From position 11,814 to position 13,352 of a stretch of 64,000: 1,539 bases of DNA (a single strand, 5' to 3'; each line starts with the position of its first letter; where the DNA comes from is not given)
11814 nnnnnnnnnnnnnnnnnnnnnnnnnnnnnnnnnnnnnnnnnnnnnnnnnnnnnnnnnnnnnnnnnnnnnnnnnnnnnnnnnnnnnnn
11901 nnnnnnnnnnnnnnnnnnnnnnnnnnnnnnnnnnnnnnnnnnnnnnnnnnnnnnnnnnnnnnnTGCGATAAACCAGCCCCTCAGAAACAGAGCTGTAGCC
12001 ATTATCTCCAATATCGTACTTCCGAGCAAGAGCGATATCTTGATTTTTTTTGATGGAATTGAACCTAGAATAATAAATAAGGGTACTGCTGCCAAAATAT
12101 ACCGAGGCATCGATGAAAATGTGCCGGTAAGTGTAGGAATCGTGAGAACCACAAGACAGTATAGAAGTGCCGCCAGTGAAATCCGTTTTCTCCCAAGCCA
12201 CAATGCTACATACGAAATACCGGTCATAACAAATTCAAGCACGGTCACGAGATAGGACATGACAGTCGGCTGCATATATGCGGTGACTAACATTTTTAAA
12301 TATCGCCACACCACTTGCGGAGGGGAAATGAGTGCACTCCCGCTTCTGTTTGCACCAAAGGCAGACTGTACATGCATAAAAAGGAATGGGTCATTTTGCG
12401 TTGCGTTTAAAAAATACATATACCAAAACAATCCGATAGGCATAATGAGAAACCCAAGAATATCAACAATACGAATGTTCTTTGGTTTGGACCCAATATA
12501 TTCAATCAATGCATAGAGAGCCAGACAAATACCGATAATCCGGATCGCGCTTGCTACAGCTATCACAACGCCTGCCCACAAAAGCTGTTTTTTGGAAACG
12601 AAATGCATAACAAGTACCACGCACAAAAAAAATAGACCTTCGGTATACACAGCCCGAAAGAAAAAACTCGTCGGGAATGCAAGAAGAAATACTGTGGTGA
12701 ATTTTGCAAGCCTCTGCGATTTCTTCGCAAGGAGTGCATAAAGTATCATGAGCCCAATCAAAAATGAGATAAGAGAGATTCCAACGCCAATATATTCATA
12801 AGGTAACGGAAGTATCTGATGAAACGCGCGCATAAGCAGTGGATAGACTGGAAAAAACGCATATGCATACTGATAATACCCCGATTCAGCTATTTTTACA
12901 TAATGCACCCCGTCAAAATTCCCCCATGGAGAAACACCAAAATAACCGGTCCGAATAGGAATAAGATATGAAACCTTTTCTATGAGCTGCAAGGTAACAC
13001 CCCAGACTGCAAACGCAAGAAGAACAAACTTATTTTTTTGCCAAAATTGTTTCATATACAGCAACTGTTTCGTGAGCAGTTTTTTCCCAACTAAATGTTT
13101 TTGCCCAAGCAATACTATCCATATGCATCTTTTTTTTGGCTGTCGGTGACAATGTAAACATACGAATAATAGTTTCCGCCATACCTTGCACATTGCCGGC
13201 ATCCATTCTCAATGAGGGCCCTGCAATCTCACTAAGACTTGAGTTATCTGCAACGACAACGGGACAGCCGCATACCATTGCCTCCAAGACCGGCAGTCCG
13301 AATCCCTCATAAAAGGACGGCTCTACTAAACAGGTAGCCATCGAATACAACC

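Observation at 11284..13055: Bacterial PIG-V/Gpi18-like (GT76-type) mannosyltransferase coupled to a DPM1-like GT2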

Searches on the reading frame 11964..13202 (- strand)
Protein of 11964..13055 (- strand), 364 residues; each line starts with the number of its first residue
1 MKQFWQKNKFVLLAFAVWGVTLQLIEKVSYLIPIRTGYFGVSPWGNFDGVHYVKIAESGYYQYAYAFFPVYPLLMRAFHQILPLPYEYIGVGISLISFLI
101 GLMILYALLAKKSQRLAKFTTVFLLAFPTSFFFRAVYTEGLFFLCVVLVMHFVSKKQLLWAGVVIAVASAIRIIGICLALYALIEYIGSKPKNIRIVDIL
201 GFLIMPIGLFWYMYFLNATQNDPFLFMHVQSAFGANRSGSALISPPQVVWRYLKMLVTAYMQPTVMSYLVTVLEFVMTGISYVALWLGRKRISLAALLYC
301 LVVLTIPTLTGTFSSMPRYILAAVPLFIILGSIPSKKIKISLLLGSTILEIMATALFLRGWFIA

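Call 4: search_protein_families(library=pfam, proteins=[window:11964-13055:-], max_evalue=0.01)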
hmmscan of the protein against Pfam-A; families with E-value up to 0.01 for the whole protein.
window:11964-13055:- (364 aa): 0 families

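Call 5: search_protein_families(library=pfam, proteins=[window:11964-13055:-, window:11964-13202:-], max_evalue=10)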
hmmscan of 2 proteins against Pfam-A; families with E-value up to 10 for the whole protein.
window:11964-13055:- (364 aa): 0 families

window:11964-13202:- (413 aa): 0 families

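Call 6: search_protein_families(library=ncbifam, proteins=[window:11964-13055:-], max_evalue=10)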
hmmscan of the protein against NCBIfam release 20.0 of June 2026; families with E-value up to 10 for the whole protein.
window:11964-13055:- (364 aa): 3 families
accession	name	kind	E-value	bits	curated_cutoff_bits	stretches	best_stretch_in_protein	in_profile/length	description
TIGR04391.1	CcmD_alt_fam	subfamily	0.036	14.1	24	1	207-221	12-26/36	CcmD family protein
NF004169.0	PRK05637.1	equivalog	0.12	12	332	1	167-192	71-96/210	anthranilate synthase component II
NF058603.1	SCO2097_fam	equivalog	5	7.5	110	1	165-218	42-88/129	SCO2097 family morphological protein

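Call 7: find_homologous_proteins(query=window:11964-13055:-, max_evalue=0.001)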
Query window:11964-13055:- (364 aa): 976 proteins with E <= 0.001 among 8000 candidates; the best 120 are listed.
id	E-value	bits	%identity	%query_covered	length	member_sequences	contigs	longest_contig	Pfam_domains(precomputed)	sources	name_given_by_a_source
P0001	2.0e-230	783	100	100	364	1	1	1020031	-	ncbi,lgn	ncbi:MAG: hypothetical protein WAV51_02940 [Microgenomates group bacterium]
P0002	4.3e-207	706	89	100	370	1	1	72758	-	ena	-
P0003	2.4e-204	697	89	100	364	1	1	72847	-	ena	-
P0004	3.4e-195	667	84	100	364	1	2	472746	-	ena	-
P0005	1.0e-193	662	82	100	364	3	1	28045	-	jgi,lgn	-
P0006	5.7e-183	627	80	100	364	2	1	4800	-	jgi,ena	-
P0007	2.1e-181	621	77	100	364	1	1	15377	-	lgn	-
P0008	4.8e-179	614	81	94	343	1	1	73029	-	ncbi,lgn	-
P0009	1.6e-178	612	76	100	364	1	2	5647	-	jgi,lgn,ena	-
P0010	3.1e-157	542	70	100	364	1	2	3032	-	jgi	-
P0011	3.3e-109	384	89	57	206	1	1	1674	-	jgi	jgi:hypothetical protein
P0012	2.6e-103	364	49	100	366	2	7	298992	-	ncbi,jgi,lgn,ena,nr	ncbi:MAG TPA: hypothetical protein VMR81_07035 [Patescibacteria group bacterium]|nr:hypothetical pro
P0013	1.7e-102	362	49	100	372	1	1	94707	-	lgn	-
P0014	2.5e-102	361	49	100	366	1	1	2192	PF04188.19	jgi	jgi:hypothetical protein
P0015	3.0e-99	351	48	100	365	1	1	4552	-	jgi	jgi:hypothetical protein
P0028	2.9e-92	328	47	100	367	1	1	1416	PF04188.19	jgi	jgi:Gpi18-like mannosyltransferase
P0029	5.7e-92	327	47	98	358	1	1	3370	PF04188.19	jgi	jgi:hypothetical protein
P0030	2.5e-90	322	48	92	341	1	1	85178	PF04188.19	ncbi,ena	-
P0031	4.1e-90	321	45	100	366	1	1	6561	PF04188.19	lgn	-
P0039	6.0e-68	248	41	100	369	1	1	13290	PF09594.17,PF04188.19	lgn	-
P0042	7.4e-66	241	41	100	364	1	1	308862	-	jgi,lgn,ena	-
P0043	1.3e-65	241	44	96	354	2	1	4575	PF09594.17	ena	-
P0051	1.2e-60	224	38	100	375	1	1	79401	PF04188.19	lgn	-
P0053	3.0e-60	223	42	99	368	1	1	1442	PF04188.19,PF13231.13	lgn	-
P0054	3.2e-60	223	41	100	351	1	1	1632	PF04188.19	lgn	-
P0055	7.1e-60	222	39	100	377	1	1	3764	PF04188.19,PF13231.13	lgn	-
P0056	9.4e-60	221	38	100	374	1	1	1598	PF04188.19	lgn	-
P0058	2.1e-59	220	42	88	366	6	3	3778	PF04188.19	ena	-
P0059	2.2e-59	220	44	88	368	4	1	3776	PF04188.19,PF13231.13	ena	-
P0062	1.4e-58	217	42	92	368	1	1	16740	PF04188.19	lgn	-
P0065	1.7e-57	214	40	88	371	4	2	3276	PF04188.19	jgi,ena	-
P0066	2.7e-57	213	41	88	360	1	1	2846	PF04188.19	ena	-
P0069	1.4e-56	211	42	88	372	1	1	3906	PF04188.19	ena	-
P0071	7.2e-56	208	41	88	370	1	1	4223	PF04188.19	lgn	-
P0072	1.3e-55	208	43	88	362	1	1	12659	PF04188.19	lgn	-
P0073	1.4e-55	208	41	88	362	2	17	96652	PF04188.19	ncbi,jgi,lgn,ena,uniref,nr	ncbi:hypothetical protein A3G14_05405 [Candidatus Curtissbacteria bacterium RIFCSPLOWO2_12_FULL_38_9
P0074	2.0e-55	207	40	88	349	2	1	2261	PF04188.19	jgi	-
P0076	2.7e-55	207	41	88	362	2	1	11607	PF04188.19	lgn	-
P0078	4.1e-55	206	39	88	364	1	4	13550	PF04188.19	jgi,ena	-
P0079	4.7e-55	206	42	88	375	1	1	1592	PF04188.19,PF13231.13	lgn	-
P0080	9.7e-55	205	38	100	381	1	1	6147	PF04188.19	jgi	-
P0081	1.1e-54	205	41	88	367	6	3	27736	PF04188.19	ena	-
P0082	1.2e-54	204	39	88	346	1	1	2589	PF04188.19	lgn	-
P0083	1.2e-54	204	38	97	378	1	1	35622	PF09594.17,PF04188.19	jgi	jgi:Gpi18-like mannosyltransferase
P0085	1.5e-54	204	38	93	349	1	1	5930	PF04188.19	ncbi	-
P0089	2.5e-54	203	43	88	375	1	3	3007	PF04188.19,PF13231.13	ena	-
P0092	1.1e-53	201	39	88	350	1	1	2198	PF04188.19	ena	-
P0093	1.8e-53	201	41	88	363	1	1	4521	PF04188.19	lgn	-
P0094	2.0e-53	200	39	88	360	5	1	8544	PF04188.19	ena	-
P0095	2.0e-53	200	41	88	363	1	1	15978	PF04188.19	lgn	-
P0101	5.1e-53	199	38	99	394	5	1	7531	PF04188.19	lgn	-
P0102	6.4e-53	199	42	88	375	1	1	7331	PF04188.19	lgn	-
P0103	6.6e-53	199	40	88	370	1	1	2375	PF04188.19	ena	-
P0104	7.3e-53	199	40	88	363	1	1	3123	PF04188.19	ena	-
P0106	8.2e-53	198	40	98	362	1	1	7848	PF04188.19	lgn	-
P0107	8.6e-53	198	36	100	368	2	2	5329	PF04188.19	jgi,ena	-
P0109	9.4e-53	198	42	88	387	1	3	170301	PF04188.19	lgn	-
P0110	9.6e-53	198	42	80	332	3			PF04188.19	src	-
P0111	1.2e-52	198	43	87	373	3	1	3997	PF04188.19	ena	-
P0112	1.8e-52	197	41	88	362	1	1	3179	PF04188.19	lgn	-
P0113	1.9e-52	197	40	88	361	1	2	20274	PF04188.19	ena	-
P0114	1.9e-52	197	41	88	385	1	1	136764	PF04188.19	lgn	-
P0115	2.1e-52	197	39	88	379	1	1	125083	PF04188.19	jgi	jgi:hypothetical protein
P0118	3.4e-52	196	37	98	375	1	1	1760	PF04188.19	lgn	-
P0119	3.4e-52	196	40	88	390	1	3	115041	PF04188.19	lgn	-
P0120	3.5e-52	196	40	88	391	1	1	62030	PF04188.19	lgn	-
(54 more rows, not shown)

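Call 10: search_protein_families(library=pfam, alignment_id=A1, max_evalue=0.01)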
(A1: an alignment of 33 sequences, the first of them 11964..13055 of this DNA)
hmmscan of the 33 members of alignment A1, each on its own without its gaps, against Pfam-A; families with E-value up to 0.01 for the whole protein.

A. member 1, window:11964-13055:- (364 aa): 0 families

B. families by the number of members that match (of 33 scanned): 4 families
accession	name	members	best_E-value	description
PF04188.19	Mannosyl_trans2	19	1.8e-09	Mannosyltransferase (PIG-V)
PF13231.12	PMT_2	9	7.1e-08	Dolichyl-phosphate-mannose-protein mannosyltransferase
PF09594.16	GT87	6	1.5e-07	Glycosyltransferase family 87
PF04922.18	DIE2_ALG10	1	9e-05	DIE2/ALG10 family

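Call 11: search_solved_structures(query=A1, max_evalue=10, show_alignments=3)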
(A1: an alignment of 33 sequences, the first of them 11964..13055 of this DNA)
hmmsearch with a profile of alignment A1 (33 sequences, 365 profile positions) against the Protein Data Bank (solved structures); distinct sequences matched with E-value up to 10: 0.

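Call 14: search_protein_families(library=pfam, proteins=[P0073, P0109, P0083, P0028, P0039, P0053, P0062, P0118, P0012, P0043], max_evalue=0.01)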
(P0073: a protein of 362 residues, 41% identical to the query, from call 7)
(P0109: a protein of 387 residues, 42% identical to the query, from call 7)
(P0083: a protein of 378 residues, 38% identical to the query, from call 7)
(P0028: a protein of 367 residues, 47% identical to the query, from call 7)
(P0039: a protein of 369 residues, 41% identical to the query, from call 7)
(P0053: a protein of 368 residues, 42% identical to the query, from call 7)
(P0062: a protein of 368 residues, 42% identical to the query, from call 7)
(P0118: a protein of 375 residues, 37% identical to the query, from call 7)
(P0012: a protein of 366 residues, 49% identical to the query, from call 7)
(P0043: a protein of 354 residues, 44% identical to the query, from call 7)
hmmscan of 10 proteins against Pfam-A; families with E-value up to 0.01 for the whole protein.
P0073 (362 aa): 1 family
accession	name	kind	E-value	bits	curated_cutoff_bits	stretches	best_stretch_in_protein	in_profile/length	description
PF04188.19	Mannosyl_trans2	-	1.1e-06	28.7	22.4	1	48-178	54-195/443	Mannosyltransferase (PIG-V)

P0109 (387 aa): 2 families
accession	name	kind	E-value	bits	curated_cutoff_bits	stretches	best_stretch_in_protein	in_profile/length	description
PF04188.19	Mannosyl_trans2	-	8.5e-08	32.4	22.4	1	39-217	25-219/443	Mannosyltransferase (PIG-V)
PF04922.18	DIE2_ALG10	-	9e-05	22.4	27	1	115-204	61-156/391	DIE2/ALG10 family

P0083 (378 aa): 3 families
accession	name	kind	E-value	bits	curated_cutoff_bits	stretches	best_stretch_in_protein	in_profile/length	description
PF04188.19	Mannosyl_trans2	-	5.4e-09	36.3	22.4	1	2-205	2-211/443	Mannosyltransferase (PIG-V)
PF09594.16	GT87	-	9.5e-06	26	25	1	111-304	27-210/237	Glycosyltransferase family 87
PF13231.12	PMT_2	-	5.1e-05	24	26.1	1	111-230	25-153/160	Dolichyl-phosphate-mannose-protein mannosyltransferase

P0028 (367 aa): 1 family
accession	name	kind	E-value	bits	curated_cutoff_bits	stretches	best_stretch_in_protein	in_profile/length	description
PF04188.19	Mannosyl_trans2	-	2.7e-07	30.7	22.4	1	48-197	59-221/443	Mannosyltransferase (PIG-V)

P0039 (369 aa): 2 families
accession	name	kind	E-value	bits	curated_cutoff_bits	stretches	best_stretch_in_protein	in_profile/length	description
PF04188.19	Mannosyl_trans2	-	6.7e-07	29.4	22.4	1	55-193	60-211/443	Mannosyltransferase (PIG-V)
PF09594.16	GT87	-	7.2e-06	26.4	25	1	80-309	3-233/237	Glycosyltransferase family 87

P0053 (368 aa): 2 families
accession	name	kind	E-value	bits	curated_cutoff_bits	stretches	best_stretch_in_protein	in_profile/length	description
PF13231.12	PMT_2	-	7.1e-08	33.3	26.1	1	71-217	4-155/160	Dolichyl-phosphate-mannose-protein mannosyltransferase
PF04188.19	Mannosyl_trans2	-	3.3e-07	30.5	22.4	1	38-178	52-203/443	Mannosyltransferase (PIG-V)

P0062 (368 aa): 3 families
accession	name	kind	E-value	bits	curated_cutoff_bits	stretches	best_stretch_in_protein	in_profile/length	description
PF04188.19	Mannosyl_trans2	-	8.8e-08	32.3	22.4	1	44-186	51-205/443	Mannosyltransferase (PIG-V)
PF13231.12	PMT_2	-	0.00013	22.6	26.1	1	77-217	4-151/160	Dolichyl-phosphate-mannose-protein mannosyltransferase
PF09594.16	GT87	-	0.00028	21.2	25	1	93-307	19-224/237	Glycosyltransferase family 87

P0118 (375 aa): 2 families
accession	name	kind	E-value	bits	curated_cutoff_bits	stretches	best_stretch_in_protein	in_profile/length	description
PF04188.19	Mannosyl_trans2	-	8.5e-07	29.1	22.4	1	48-163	53-178/443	Mannosyltransferase (PIG-V)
PF09594.16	GT87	-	0.0031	17.7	25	1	82-196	4-122/237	Glycosyltransferase family 87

P0012 (366 aa): 0 families

P0043 (354 aa): 2 families
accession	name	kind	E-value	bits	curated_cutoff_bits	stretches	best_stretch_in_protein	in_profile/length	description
PF09594.16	GT87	-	1.5e-07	31.8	25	1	74-294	4-230/237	Glycosyltransferase family 87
PF04188.19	Mannosyl_trans2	-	0.00029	20.7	22.4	1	41-181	56-208/443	Mannosyltransferase (PIG-V)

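Call 17: find_encoding_contigs(protein=P0012, flank=6000, max_places=3)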
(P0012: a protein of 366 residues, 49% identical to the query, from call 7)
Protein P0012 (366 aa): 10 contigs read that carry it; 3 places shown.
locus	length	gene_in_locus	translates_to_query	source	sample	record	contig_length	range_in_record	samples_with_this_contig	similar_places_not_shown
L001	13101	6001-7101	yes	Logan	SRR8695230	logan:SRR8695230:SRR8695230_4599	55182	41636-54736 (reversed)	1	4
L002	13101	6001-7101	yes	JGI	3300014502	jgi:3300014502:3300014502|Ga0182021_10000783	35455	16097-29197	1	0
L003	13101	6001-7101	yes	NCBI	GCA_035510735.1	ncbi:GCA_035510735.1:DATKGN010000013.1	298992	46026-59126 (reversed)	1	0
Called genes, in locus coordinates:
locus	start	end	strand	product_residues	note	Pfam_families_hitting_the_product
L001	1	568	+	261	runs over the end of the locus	PF00535:Glycos_transf_2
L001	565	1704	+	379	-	-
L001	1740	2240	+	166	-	-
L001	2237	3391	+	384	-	PF26314:MptA_B_family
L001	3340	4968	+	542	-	-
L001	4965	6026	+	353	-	PF13439:Glyco_transf_4, PF00534:Glycos_transf_1, PF13692:Glyco_trans_1_4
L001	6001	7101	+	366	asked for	-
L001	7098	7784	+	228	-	PF00535:Glycos_transf_2, PF13641:Glyco_tranf_2_3 (weak)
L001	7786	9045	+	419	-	PF01943:Polysacc_synt (weak)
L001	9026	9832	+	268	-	PF00535:Glycos_transf_2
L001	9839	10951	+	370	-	PF13439:Glyco_transf_4, PF20706:GT4-conflict, PF00534:Glycos_transf_1, PF13692:Glyco_trans_1_4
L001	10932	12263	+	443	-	PF13231:PMT_2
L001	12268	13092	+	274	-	PF00535:Glycos_transf_2, PF10111:Glyco_tranf_2_2, PF13641:Glyco_tranf_2_3 (weak)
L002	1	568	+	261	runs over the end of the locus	PF00535:Glycos_transf_2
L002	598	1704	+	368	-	-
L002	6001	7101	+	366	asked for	-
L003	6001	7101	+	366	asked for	-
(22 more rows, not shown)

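Call 19: find_encoding_contigs(protein=P0073, flank=5000, max_places=3)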
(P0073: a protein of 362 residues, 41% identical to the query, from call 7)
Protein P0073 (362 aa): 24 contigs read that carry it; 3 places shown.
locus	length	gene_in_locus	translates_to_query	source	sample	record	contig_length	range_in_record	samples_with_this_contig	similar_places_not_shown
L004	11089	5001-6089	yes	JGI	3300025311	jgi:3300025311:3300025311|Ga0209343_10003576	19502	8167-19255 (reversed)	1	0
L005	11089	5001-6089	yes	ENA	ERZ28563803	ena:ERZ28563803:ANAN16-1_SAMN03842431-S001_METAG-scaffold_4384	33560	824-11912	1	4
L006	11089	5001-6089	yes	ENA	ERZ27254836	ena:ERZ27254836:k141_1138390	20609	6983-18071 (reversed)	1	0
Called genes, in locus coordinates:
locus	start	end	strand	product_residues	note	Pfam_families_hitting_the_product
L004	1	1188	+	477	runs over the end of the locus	?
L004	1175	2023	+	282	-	PF00535:Glycos_transf_2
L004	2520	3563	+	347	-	PF13439:Glyco_transf_4, PF00534:Glycos_transf_1, PF13692:Glyco_trans_1_4, PF20706:GT4-conflict (weak), PF13524:Glyco_trans_1_2 (weak)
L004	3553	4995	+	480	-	PF09852:DUF2079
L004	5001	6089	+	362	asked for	PF04188:Mannosyl_trans2 (weak)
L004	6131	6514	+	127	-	-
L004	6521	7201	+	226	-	PF00535:Glycos_transf_2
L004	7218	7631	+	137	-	PF10066:DUF2304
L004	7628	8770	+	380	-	PF13439:Glyco_transf_4, PF20706:GT4-conflict, PF00534:Glycos_transf_1, PF13692:Glyco_trans_1_4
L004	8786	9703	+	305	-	PF01073:3Beta_HSD, PF01370:Epimerase, PF02719:Polysacc_synt_2, PF04321:RmlD_sub_bind, PF13460:NAD_binding_10, PF16363:GDP_Man_Dehyd, PF07993:NAD_binding_4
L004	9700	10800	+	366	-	PF13477:Glyco_trans_4_2, PF13439:Glyco_transf_4, PF13579:Glyco_trans_4_4, PF20706:GT4-conflict (weak), PF00534:Glycos_transf_1, PF13692:Glyco_trans_1_4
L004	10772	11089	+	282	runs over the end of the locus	PF13641:Glyco_tranf_2_3 (faint), PF00535:Glycos_transf_2, PF10111:Glyco_tranf_2_2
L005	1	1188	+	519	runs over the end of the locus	PF02366:PMT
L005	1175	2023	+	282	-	PF00535:Glycos_transf_2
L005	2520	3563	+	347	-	PF13439:Glyco_transf_4, PF00534:Glycos_transf_1, PF13692:Glyco_trans_1_4, PF20706:GT4-conflict (weak), PF13524:Glyco_trans_1_2 (weak)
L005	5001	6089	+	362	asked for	PF04188:Mannosyl_trans2 (weak)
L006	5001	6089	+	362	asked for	PF04188:Mannosyl_trans2 (weak)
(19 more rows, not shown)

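Call 20: find_encoding_contigs(protein=P0042, flank=5000, max_places=2)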
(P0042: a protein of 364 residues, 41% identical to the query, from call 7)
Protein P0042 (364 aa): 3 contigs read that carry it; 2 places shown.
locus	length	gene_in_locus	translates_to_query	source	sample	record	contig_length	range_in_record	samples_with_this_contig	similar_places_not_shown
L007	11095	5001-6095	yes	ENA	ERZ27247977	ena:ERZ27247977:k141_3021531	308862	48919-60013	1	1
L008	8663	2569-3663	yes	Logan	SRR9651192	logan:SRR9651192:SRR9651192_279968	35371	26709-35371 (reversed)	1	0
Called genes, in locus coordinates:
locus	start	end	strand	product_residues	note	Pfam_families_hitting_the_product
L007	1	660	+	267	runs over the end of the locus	PF00535:Glycos_transf_2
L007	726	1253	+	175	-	PF18915:DUF5667 (weak)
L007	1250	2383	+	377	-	PF26314:MptA_B_family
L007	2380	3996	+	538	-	-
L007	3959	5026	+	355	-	PF13439:Glyco_transf_4, PF13579:Glyco_trans_4_4 (weak), PF20706:GT4-conflict, PF00534:Glycos_transf_1, PF13692:Glyco_trans_1_4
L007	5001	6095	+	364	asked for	-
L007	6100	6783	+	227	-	PF00535:Glycos_transf_2, PF10111:Glyco_tranf_2_2 (weak), PF13641:Glyco_tranf_2_3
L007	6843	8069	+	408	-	PF01943:Polysacc_synt (weak)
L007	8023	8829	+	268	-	PF00535:Glycos_transf_2, PF13641:Glyco_tranf_2_3 (weak)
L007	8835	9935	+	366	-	PF13439:Glyco_transf_4, PF20706:GT4-conflict, PF00534:Glycos_transf_1, PF13692:Glyco_trans_1_4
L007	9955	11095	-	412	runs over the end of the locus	PF00534:Glycos_transf_1, PF13692:Glyco_trans_1_4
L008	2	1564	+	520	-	?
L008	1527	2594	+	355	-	PF13439:Glyco_transf_4, PF13579:Glyco_trans_4_4 (weak), PF20706:GT4-conflict, PF00534:Glycos_transf_1, PF13692:Glyco_trans_1_4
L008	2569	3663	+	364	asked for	-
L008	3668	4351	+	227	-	PF00535:Glycos_transf_2, PF10111:Glyco_tranf_2_2 (weak), PF13641:Glyco_tranf_2_3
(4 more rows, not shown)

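Call 22: predict_structure(alignment_id=A1)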
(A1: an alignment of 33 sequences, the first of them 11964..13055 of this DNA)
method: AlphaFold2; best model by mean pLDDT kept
length: 364 residues; sequences in the alignment: 33
mean_pLDDT: 93.3   pTM: 0.92
mean pLDDT of the five models: 93.3, 93.1, 92.9, 92.5, 91.9
residues with pLDDT >= 90: 296; 70-90: 61; 50-70: 7; < 50: 0
segments of 3 or more residues with pLDDT < 50: none
pLDDT, mean of each block of 10 residues (from residue 1): 89 98 96 84 88 95 91 97 96 98 98 97 97 96 98 96 98 95 94 93 97 96 91 70 88 92 88 94 96 96 91 89 97 96 97 94 75
secondary structure, 60 per line:
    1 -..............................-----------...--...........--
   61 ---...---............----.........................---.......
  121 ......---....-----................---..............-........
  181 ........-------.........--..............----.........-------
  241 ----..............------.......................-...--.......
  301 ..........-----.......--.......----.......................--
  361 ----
elements in order: H2-31 H48-58 H70-81 H86-110 H114-126 H130-133 H139-154 H158-171 H173-188 H196-204 H207-220 H225-233 H245-258 H265-287 H294-310 H316-322 H325-331 H336-358
